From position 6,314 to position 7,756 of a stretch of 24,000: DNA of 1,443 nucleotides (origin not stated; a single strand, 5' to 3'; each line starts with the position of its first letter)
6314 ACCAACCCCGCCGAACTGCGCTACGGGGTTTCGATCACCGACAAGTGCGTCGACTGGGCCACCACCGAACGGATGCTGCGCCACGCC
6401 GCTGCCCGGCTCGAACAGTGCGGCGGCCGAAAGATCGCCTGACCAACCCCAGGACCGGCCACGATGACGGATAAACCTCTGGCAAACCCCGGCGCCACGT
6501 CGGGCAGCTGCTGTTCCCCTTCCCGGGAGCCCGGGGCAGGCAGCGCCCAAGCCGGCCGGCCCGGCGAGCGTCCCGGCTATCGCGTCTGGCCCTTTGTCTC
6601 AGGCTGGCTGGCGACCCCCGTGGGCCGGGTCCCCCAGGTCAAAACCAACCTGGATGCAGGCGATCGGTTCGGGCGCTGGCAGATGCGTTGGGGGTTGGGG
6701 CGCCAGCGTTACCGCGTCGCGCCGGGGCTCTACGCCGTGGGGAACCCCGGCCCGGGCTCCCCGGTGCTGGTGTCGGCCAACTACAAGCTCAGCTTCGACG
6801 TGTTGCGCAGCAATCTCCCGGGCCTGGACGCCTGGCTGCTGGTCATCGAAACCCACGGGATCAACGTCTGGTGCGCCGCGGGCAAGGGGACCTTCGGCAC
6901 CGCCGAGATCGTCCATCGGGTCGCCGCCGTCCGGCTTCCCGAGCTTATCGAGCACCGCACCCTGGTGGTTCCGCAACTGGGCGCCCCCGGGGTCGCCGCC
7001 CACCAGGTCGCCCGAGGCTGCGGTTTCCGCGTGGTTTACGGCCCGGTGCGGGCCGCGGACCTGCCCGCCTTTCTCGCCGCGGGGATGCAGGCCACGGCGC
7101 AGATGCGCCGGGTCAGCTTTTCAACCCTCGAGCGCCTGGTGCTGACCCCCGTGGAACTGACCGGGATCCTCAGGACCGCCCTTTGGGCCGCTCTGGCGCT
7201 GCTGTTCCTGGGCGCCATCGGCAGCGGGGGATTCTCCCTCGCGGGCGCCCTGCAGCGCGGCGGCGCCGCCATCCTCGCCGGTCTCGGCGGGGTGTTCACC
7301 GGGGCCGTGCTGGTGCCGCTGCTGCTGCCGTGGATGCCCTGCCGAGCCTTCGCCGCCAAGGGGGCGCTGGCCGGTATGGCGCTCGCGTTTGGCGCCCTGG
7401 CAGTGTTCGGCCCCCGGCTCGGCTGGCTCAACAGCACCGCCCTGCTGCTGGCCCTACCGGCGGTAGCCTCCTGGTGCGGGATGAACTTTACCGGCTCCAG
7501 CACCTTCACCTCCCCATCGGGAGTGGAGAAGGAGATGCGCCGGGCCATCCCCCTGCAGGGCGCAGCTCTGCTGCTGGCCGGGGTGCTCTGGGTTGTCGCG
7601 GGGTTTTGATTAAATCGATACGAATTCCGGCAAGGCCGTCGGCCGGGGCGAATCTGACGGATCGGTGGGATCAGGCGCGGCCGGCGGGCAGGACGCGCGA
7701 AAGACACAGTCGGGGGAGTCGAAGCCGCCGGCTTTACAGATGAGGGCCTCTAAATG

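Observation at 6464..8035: hgcA-hgcB mercury-methylation gene pair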

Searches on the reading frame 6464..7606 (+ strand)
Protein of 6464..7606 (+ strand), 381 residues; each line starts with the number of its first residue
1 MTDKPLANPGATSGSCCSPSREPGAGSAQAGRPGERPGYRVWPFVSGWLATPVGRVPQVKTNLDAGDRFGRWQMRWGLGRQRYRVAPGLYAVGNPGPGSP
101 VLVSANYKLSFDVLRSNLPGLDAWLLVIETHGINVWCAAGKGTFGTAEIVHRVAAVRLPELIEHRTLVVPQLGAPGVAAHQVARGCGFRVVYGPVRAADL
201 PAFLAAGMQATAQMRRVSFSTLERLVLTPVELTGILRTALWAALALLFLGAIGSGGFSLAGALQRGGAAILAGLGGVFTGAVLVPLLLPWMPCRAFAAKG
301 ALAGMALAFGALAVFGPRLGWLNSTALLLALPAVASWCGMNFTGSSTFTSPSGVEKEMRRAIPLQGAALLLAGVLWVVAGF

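Call 3: search_protein_families(library=ncbifam, proteins=[window:6464-7606:+], max_evalue=0.01)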
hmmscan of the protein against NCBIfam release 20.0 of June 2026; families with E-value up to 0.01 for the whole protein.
window:6464-7606:+ (381 aa): 3 families
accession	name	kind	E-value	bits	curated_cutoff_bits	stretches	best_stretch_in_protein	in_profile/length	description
NF040863.1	HgcA_corrinoid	equivalog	3.9e-135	450.2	275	1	56-380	1-323/325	mercury methylation corrinoid protein HgcA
NF043039.1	HgcAB_like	equivalog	4.4e-54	184.4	285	1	84-347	15-277/350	HgcAB-like fusion protein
NF003195.0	PRK04165.1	equivalog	6.4e-18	64.9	306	1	83-207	322-446/450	acetyl-CoA decarbonylase/synthase complex subunit gamma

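Call 4: search_protein_families(library=pfam, proteins=[window:6464-7606:+], max_evalue=0.01)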
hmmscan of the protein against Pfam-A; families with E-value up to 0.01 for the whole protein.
window:6464-7606:+ (381 aa): 1 family
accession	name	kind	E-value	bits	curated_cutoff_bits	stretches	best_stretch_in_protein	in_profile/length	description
PF03599.22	CdhD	-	1.9e-09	37.2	24.8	1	83-175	266-360/387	CO dehydrogenase/acetyl-CoA synthase delta subunit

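Call 6: search_solved_structures(query=window:6464-7606:+, max_evalue=0.01, show_alignments=2)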
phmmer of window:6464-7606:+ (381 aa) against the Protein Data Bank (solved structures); distinct sequences matched with E-value up to 0.01: 4.
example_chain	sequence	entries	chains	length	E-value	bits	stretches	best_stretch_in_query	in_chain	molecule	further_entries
2h9a_A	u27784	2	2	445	7e-09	38.5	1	84-204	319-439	Carbon monoxide dehydrogenase corrinoid/iron-sulfur protein, gamma subunit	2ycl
4c1n_A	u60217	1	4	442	7.5e-09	38.4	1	84-204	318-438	CARBON MONOXIDE DEHYDROGENASE CORRINOID/IRON-SULFUR PROTEIN, GAMMA SUBUNIT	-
4djd_C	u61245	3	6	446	7e-06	28.7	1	83-208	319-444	Corrinoid/iron-sulfur protein large subunit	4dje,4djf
9fzy_F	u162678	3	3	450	0.0011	21.4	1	85-171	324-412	Corrinoid iron-sulfur protein large subunit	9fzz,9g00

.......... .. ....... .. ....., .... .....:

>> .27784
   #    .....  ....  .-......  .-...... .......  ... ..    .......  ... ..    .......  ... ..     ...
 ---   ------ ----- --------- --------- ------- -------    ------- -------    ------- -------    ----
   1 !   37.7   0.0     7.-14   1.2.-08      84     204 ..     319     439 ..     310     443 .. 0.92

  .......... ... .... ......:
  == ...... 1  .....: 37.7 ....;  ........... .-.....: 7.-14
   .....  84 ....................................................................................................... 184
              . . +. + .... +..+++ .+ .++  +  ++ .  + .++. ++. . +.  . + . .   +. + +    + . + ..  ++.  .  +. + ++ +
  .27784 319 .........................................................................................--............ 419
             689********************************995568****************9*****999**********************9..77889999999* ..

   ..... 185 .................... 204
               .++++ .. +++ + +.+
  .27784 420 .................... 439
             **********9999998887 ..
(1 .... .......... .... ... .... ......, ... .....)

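Call 8: find_homologous_proteins(query=window:6464-7606:+, max_evalue=0.00001)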
Query window:6464-7606:+ (381 aa): 7983 proteins with E <= 0.00001 among 8000 candidates; the best 120 are listed.
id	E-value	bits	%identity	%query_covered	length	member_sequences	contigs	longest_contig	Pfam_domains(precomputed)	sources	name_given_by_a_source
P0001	3.4e-247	838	100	100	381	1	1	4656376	PF03599.23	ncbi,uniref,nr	ncbi:hypothetical protein DESUT3_30010 [Desulfuromonas versatilis]|uniref:CO dehydrogenase/acetyl-Co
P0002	2.4e-153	529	67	99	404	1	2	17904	PF03599.23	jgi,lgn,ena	-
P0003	3.8e-153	528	68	96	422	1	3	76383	PF03599.23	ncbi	-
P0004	4.9e-153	528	67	97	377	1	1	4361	PF03599.23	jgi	-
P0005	2.4e-152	526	66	96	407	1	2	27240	PF03599.23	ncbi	-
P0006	2.3e-149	516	70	91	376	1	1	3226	PF03599.23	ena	-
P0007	5.2e-149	515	64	99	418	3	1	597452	PF03599.23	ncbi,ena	-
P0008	6.2e-149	515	63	97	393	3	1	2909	PF03599.23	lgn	-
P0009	9.1e-149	514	65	99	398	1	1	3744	PF03599.23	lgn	-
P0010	1.2e-148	514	63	99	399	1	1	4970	PF03599.23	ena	-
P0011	1.4e-148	513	66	99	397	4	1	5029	PF03599.23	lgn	-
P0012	2.2e-148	513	63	100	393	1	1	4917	PF03599.23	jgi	jgi:hypothetical protein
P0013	6.5e-148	511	60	100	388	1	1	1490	PF03599.23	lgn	-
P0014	8.7e-148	511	71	90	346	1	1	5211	PF03599.23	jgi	-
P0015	1.9e-147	510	60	99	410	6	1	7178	PF03599.23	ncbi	-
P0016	2.0e-147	510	61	98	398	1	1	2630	PF03599.23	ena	-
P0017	2.1e-147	509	61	98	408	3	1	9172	PF03599.23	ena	-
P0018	2.3e-147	509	61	98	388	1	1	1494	PF03599.23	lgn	-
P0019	2.3e-147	509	61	98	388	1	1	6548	PF03599.23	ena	-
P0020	5.2e-147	508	60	99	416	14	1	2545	PF03599.23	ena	-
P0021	6.1e-147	508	61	98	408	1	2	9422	PF03599.23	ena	-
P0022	6.6e-147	508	63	99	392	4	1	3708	PF03599.23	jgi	jgi:hypothetical protein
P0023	7.2e-147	508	65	98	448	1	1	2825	PF03599.23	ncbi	-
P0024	8.1e-147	508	68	90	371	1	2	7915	PF03599.23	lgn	-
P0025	1.0e-146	507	63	99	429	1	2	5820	PF03599.23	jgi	-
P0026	1.8e-146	506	61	98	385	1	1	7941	PF03599.23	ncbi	-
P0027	2.5e-146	506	61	100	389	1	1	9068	PF03599.23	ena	-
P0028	2.6e-146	506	64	94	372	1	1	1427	PF03599.23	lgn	-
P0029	2.9e-146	506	63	93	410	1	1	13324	PF03599.23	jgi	-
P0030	3.1e-146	506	68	96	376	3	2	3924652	PF03599.23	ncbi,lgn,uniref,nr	ncbi:mercury methylation corrinoid protein HgcA [Desulfuromonas carbonis]|uniref:mercury methylation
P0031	4.0e-146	505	60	98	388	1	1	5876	PF03599.23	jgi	-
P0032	5.2e-146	505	63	99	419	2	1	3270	PF03599.23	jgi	jgi:hypothetical protein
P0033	9.1e-146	504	61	99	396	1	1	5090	PF03599.23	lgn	-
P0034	1.0e-145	504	64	98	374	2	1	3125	PF03599.23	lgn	-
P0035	1.1e-145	504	61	96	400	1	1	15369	PF03599.23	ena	-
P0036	1.2e-145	504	63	98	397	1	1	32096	PF03599.23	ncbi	-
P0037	1.8e-145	503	69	90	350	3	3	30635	PF03599.23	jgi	jgi:hypothetical protein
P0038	2.7e-145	503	64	99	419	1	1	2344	PF03599.23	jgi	jgi:hypothetical protein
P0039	4.4e-145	502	61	98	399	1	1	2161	PF03599.23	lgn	-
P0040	6.4e-145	501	63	100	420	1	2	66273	PF03599.23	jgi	jgi:hypothetical protein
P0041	1.5e-144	500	59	98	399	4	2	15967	PF03599.23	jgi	jgi:hypothetical protein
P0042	1.5e-144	500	70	91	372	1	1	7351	PF03599.23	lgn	-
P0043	1.5e-144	500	68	91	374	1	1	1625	PF03599.23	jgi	jgi:hypothetical protein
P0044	1.9e-144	500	60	98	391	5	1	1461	PF03599.23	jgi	jgi:hypothetical protein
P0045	6.4e-144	498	61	98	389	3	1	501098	PF03599.23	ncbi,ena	-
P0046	6.9e-144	498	62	100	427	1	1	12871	PF03599.23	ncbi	-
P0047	1.1e-143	497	57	100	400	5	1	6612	PF03599.23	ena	-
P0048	1.1e-143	497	60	96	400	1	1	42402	PF03599.23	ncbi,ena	-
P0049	1.2e-143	497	64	98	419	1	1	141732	PF03599.23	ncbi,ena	-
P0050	1.2e-143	497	65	97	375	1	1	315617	PF03599.23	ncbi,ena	-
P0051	2.1e-143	496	57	97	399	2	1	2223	PF03599.23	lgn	-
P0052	2.1e-143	496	60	98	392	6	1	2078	PF03599.23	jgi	jgi:hypothetical protein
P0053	2.4e-143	496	62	94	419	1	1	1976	PF03599.23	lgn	-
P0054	3.6e-143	496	60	94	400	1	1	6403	PF03599.23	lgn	-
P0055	6.2e-143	495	59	100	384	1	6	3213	PF03599.23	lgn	-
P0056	7.1e-143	495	57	99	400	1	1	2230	PF03599.23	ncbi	-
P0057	8.2e-143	494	69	90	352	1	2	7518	PF03599.23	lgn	-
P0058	9.1e-143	494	66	91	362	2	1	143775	PF03599.23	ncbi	-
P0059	9.8e-143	494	60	98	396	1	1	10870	PF03599.23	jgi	-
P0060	9.8e-143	494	59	97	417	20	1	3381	PF03599.23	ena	-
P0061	1.0e-142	494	64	100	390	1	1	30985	PF03599.23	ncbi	-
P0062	1.2e-142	494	59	97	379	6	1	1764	PF03599.23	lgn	-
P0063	1.2e-142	494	58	100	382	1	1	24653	PF03599.23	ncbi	-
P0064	1.3e-142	494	58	98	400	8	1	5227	PF03599.23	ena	-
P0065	1.5e-142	493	67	90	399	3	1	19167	PF03599.23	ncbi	-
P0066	1.8e-142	493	62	97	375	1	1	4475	PF03599.23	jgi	jgi:hypothetical protein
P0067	2.0e-142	493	58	99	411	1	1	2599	PF03599.23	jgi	jgi:hypothetical protein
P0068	2.2e-142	493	67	90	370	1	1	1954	PF03599.23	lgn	-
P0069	2.7e-142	493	59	98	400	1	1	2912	PF03599.23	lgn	-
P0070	4.2e-142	492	60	99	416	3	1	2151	PF03599.23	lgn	-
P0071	4.3e-142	492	63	97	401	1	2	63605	PF03599.23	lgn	-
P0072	4.9e-142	492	57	98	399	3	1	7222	PF03599.23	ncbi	-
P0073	5.5e-142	492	67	97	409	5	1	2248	PF03599.23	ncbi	-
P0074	5.7e-142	492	68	90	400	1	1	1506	PF03599.23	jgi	jgi:hypothetical protein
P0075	6.0e-142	492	58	98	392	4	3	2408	PF03599.23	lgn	-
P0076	8.6e-142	491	58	98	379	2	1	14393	PF03599.23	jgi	jgi:hypothetical protein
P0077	1.9e-141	490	57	100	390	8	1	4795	PF03599.23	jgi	jgi:hypothetical protein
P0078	2.6e-141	489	67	89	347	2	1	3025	PF03599.23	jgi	jgi:hypothetical protein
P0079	2.8e-141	489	60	98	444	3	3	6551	PF03599.23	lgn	-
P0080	3.0e-141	489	66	91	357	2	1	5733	PF03599.23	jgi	-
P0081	3.2e-141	489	63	99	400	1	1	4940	PF03599.23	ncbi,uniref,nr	ncbi:mercury methylation corrinoid protein HgcA [Geoalkalibacter sp.]|uniref:mercury methylation cor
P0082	3.6e-141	489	58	98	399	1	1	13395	PF03599.23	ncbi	-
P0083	3.8e-141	489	71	87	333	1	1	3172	PF03599.23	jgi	jgi:hypothetical protein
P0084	3.9e-141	489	59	98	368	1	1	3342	PF03599.23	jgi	jgi:hypothetical protein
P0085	5.2e-141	488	61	99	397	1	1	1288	PF03599.23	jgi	jgi:hypothetical protein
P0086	7.8e-141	488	58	99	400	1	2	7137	PF03599.23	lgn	-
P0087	8.3e-141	488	64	93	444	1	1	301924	PF03599.23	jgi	-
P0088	1.1e-140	487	57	98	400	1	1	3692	PF03599.23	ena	-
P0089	1.2e-140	487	59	98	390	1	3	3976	PF03599.23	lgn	-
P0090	1.3e-140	487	64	96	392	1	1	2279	PF03599.23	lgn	-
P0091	1.5e-140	487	58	98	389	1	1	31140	PF03599.23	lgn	-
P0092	1.5e-140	487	57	100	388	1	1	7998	PF03599.23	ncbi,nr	ncbi:MAG: mercury methylation corrinoid protein HgcA [Desulfuromonadales bacterium]|nr:mercury methy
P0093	1.7e-140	487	64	90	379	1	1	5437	PF03599.23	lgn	-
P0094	2.1e-140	486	66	89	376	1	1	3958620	PF03599.23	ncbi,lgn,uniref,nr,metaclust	ncbi:acetyl-CoA synthase/corrinoid iron-sulfur protein/putative mercury methyltransferase HgcA [Desu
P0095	2.2e-140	486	58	98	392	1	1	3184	PF03599.23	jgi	-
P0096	2.6e-140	486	63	98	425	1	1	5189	PF03599.23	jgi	-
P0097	2.8e-140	486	63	98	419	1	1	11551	PF03599.23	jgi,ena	-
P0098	3.0e-140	486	59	97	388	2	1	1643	PF03599.23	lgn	-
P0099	3.0e-140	486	55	100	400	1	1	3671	PF03599.23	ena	-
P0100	3.6e-140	486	57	96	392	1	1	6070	PF03599.23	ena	-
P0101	4.3e-140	485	60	99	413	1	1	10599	PF03599.23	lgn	-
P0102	4.4e-140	485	59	98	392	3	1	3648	PF03599.23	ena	-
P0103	4.8e-140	485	60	98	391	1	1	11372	PF03599.23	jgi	jgi:hypothetical protein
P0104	4.9e-140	485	63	95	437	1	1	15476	PF03599.23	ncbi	-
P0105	5.4e-140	485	56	100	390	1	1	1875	PF03599.23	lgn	-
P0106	6.8e-140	485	71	86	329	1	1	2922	PF03599.23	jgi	-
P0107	1.1e-139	484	65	90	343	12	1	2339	PF03599.23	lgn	-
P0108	1.4e-139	484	58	96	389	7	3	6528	PF03599.23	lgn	-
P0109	1.8e-139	483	57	100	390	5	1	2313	PF03599.23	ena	-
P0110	1.9e-139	483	63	91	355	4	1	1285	PF03599.23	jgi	jgi:hypothetical protein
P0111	2.0e-139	483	67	90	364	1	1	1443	PF03599.23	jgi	jgi:hypothetical protein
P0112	2.4e-139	483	63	96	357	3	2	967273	PF03599.23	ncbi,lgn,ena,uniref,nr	ncbi:CO dehydrogenase/acetyl-CoA synthase delta subunit [Geoalkalibacter ferrihydriticus]|uniref:CO 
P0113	2.4e-139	483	68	88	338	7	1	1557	PF03599.23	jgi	-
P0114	2.5e-139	483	66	83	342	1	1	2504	PF03599.23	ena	-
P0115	3.0e-139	483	62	97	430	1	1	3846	PF03599.23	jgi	-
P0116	3.2e-139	483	59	98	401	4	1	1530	PF03599.23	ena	-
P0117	4.0e-139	482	56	100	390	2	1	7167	PF03599.23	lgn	-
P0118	4.9e-139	482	60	96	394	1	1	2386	PF03599.23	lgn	-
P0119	6.9e-139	481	67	88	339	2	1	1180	PF03599.23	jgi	jgi:hypothetical protein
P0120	1.2e-138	481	57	98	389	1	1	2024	PF03599.23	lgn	-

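Call 9: find_related_loci(query=window:6464-7606:+, collection=genome_contigs, flank=10000)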
Query window:6464-7606:+ (381 aa) in genome_contigs; peptide patterns used: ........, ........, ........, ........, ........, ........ (x = any residue, [..] = any of these).
109 stretches matched a pattern; 35 encode a relative of the query (tblastn E <= 1e-3); 35 distinct loci.
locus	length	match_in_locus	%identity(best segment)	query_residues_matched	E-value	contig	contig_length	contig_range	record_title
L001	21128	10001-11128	60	15-381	7e-148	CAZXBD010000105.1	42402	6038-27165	MAG TPA_asm: uncultured Geobacteraceae bacterium isolate binchicken_co231_100 genome assembly, contig: k141_981442, whol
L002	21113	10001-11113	58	9-381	2e-145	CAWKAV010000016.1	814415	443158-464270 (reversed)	MAG: uncultured delta proteobacterium isolate MFD09779.bin.1.290 genome assembly, contig: contig_51079, whole genome sho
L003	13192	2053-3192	64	2-381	2e-138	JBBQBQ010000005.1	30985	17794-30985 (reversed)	MAG: Desulfuromonadales bacterium isolate Co_metawrap_1341 Cmw_1341_k141_18512261_length_30985_cov_8.0000, whole genome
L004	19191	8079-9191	59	9-381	2e-137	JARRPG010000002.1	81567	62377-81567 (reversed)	MAG: Desulfuromonadales bacterium isolate Spart_170_MAG scaffold_2, whole genome shotgun sequence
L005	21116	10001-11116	59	9-381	4e-136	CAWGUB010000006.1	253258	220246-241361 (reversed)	MAG: uncultured delta proteobacterium isolate MFD09779.bin.1.220 genome assembly, contig: contig_22114, whole genome sho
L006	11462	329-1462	62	2-381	6e-136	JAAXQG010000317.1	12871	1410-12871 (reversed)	MAG: Desulfuromonadales bacterium isolate MAG-BB-08 scaffold_737, whole genome shotgun sequence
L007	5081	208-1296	62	10-381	2e-136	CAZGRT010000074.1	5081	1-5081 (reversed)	MAG TPA_asm: uncultured Thermodesulfobacteriota bacterium isolate binchicken_co254_62 genome assembly, contig: k141_1143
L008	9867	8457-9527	61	16-381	9e-134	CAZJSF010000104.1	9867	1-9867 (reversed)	MAG TPA_asm: uncultured Thermodesulfobacteriota bacterium isolate binchicken_co176_137 genome assembly, contig: NODE_521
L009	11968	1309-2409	59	13-381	1e-133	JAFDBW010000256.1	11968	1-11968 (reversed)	MAG: Deltaproteobacteria bacterium isolate MB1D_Bin_7 MB1D_Bin_7_MB1D_0306_000002943336, whole genome shotgun sequence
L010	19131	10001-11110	56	16-381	2e-124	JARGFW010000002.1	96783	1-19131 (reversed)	MAG: Deferrisomatales bacterium isolate C14-16 NODE_89_length_96783_cov_8.096084, whole genome shotgun sequence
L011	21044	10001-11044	62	34-381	5e-122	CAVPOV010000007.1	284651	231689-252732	MAG: uncultured delta proteobacterium isolate MFD09779.bin.2.257 genome assembly, contig: contig_4124, whole genome shot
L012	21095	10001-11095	55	19-381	3e-120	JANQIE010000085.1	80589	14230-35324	MAG: Desulfobacterales bacterium isolate PL24a_bin.4 k99_6803305, whole genome shotgun sequence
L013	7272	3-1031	59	38-381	2e-118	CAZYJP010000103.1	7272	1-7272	MAG TPA_asm: uncultured Thermodesulfobacteriota bacterium isolate SRP217488_co1_45 genome assembly, contig: NODE_9835_le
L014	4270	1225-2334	60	4-365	6e-119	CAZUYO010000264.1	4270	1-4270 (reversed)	MAG TPA_asm: uncultured Thermodesulfobacteriota bacterium isolate SRP162660_co1_48 genome assembly, contig: NODE_29600_l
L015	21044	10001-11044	70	34-381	6e-125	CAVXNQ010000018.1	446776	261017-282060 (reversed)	MAG: uncultured delta proteobacterium isolate MFD01721.bin.2.42 genome assembly, contig: contig_5812, whole genome shotg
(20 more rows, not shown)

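Call 24: list_cluster_members(proteins=[window:6464-7606:+, window:7754-8032:+])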
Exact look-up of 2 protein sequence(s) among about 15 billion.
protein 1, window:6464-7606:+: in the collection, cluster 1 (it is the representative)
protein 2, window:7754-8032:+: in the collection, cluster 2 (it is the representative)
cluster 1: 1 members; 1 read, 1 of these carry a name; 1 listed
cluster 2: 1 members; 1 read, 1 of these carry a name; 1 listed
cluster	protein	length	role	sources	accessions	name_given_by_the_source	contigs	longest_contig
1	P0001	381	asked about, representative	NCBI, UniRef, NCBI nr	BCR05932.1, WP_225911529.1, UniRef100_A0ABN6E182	hypothetical protein DESUT3_30010 [Desulfuromonas versatilis] | CO dehydrogenase/acetyl-CoA synthase delta subunit TIM barrel domain-containing protein ... | mercury methylation corrinoid protein HgcA [Desulfuromonas versatilis]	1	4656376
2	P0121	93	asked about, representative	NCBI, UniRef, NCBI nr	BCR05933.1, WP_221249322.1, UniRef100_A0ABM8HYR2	ferredoxin [Desulfuromonas versatilis] | Ferredoxin n=1 Tax=Desulfuromonas versatilis TaxID=2802975 RepID=A0ABM8HYR2_9BACT | mercury methylation ferredoxin HgcB [Desulfuromonas versatilis]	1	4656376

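Call 42: predict_structure(alignment_id=A1)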
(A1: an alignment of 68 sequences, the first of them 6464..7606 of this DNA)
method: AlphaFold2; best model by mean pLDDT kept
length: 381 residues; sequences in the alignment: 68
mean_pLDDT: 84.8   pTM: 0.80
mean pLDDT of the five models: 84.8, 84.5, 83.9, 83.8, 83.8
residues with pLDDT >= 90: 232; 70-90: 80; 50-70: 29; < 50: 40
segments of 3 or more residues with pLDDT < 50: 1-6, 8-15, 20-31, 136-142, 347-351
pLDDT, mean of each block of 10 residues (from residue 1): 43 48 44 59 92 97 94 84 89 98 91 95 94 49 75 97 95 69 96 91 96 86 83 88 97 93 96 96 89 87 97 96 98 95 56 77 96 96 87
secondary structure, 60 per line:
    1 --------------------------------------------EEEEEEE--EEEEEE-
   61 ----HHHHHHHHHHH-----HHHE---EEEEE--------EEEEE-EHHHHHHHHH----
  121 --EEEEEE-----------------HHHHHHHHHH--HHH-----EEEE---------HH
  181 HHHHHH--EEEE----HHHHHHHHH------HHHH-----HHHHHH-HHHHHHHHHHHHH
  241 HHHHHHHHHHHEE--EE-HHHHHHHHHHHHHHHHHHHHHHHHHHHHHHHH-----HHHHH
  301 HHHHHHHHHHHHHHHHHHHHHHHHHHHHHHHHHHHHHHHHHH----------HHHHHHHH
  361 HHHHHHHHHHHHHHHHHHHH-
elements in order: E45-51 E54-59 H65-75 E88-92 E101-105 H108-116 E123-128 H146-155 E166-169 H179-186 E189-192 H197-205 H212-215 H221-226 H228-251 H259-290 H296-342 H353-380
